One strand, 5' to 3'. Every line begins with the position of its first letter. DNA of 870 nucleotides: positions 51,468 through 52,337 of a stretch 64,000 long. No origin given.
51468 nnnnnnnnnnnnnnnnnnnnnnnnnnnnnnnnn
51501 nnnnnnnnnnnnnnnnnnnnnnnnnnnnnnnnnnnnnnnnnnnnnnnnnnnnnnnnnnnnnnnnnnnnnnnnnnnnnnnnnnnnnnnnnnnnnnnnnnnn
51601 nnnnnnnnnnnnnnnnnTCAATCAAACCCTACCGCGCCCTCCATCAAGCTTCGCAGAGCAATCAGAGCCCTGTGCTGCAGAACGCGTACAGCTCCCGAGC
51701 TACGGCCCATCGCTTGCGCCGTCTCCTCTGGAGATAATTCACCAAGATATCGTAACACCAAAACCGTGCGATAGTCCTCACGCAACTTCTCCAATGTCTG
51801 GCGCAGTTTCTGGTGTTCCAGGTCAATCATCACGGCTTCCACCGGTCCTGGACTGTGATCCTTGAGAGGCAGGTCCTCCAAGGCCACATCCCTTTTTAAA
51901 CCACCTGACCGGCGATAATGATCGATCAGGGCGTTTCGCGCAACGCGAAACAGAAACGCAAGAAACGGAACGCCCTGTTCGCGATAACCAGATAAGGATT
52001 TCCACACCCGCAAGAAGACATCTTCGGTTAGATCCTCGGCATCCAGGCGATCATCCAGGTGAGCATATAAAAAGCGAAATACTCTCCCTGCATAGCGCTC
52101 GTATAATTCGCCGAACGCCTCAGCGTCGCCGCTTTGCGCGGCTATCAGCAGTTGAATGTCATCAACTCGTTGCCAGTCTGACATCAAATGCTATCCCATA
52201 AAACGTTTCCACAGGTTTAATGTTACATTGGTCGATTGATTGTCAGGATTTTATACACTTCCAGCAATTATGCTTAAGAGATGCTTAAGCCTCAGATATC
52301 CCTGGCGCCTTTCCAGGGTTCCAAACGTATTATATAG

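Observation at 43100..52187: ECF sigma/anti-sigma pair coupled to a free-standing Tad-type pseudopilin/adhesin module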

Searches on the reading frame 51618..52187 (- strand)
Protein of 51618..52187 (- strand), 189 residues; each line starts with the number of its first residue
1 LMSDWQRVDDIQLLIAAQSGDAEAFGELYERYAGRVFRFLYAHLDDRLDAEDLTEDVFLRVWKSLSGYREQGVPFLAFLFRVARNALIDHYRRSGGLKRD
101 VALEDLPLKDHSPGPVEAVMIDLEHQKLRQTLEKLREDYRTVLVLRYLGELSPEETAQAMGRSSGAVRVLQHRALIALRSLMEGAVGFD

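Call 3: search_protein_families(library=pfam, proteins=[window:51618-52187:-], max_evalue=0.01)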
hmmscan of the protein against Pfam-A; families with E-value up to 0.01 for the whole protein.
window:51618-52187:- (189 aa): 4 families
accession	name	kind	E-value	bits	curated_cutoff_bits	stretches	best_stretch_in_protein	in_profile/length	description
PF04542.20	Sigma70_r2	-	2.2e-20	72.6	24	1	28-94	1-68/71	Sigma-70 region 2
PF08281.18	Sigma70_r4_2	-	1e-13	51.1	25.7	1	126-178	2-54/54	Sigma-70, region 4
PF04545.22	Sigma70_r4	-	2.6e-10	40.1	24.1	1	132-179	2-49/50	Sigma-70, region 4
PF07638.17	Sigma70_ECF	-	2.7e-07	31.1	21.1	1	12-167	6-168/185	ECF sigma factor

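Call 4: search_protein_families(library=ncbifam, proteins=[window:51618-52187:-], max_evalue=0.01)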
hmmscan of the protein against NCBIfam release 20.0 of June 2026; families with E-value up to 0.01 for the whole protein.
window:51618-52187:- (189 aa): 101 families (the best 25 are shown)
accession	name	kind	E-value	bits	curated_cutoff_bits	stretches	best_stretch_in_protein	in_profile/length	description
TIGR02952.1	Sig70_famx2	equivalog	1.2e-39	135.9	206.45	1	16-182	4-170/170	ECF subfamily RNA polymerase sigma factor, BldN family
NF007230.0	PRK09648.1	subfamily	3.9e-33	114.9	209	1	12-183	15-190/195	RNA polymerase sigma factor ShbA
TIGR02937.1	sigma70-ECF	superfamily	1.2e-31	109.6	42.9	1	23-180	1-163/165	sigma-70 family RNA polymerase sigma factor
NF004113.0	PRK05602.1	equivalog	1.4e-29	103.2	208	1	6-184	28-203/211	RNA polymerase sigma factor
NF007220.0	PRK09639.1-5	equivalog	7.4e-28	97.5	260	1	23-183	3-165/181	RNA polymerase sigma factor SigX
NF009172.0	PRK12519.1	subfamily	2.9e-27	95.5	222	1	2-186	8-193/194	RNA polymerase sigma factor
TIGR02950.1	SigM_subfam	subfamily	6.4e-27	94.3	147.95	1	26-182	3-158/159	RNA polymerase sigma factor, SigM family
NF009166.1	PRK12513.1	equivalog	9.2e-27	94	206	1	6-180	5-184/193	RNA polymerase sigma factor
NF009171.0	PRK12518.1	equivalog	1.1e-25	90.6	208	1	8-183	12-185/191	RNA polymerase sigma factor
TIGR02983.1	SigE-fam_strep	subfamily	5.1e-25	88.2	141.55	1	20-184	3-160/162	SigE family RNA polymerase sigma factor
NF009176.0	PRK12524.1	equivalog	4.2e-24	85.4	264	1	6-184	9-186/196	RNA polymerase sigma factor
TIGR02984.1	Sig-70_plancto1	subfamily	1.1e-22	80.6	183.75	2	108-182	114-188/189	RNA polymerase sigma-70 factor, Planctomycetaceae-specific subfamily 1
NF008888.0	PRK11922.1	equivalog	3.4e-22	79.2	204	1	6-187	13-201/231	RNA polymerase sigma factor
NF007229.0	PRK09647.1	equivalog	8.3e-22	77.6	265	1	20-183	41-203/220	RNA polymerase sigma factor SigE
NF007223.0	PRK09641.1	equivalog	1e-21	77.6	209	1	15-182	10-184/187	RNA polymerase sigma factor SigW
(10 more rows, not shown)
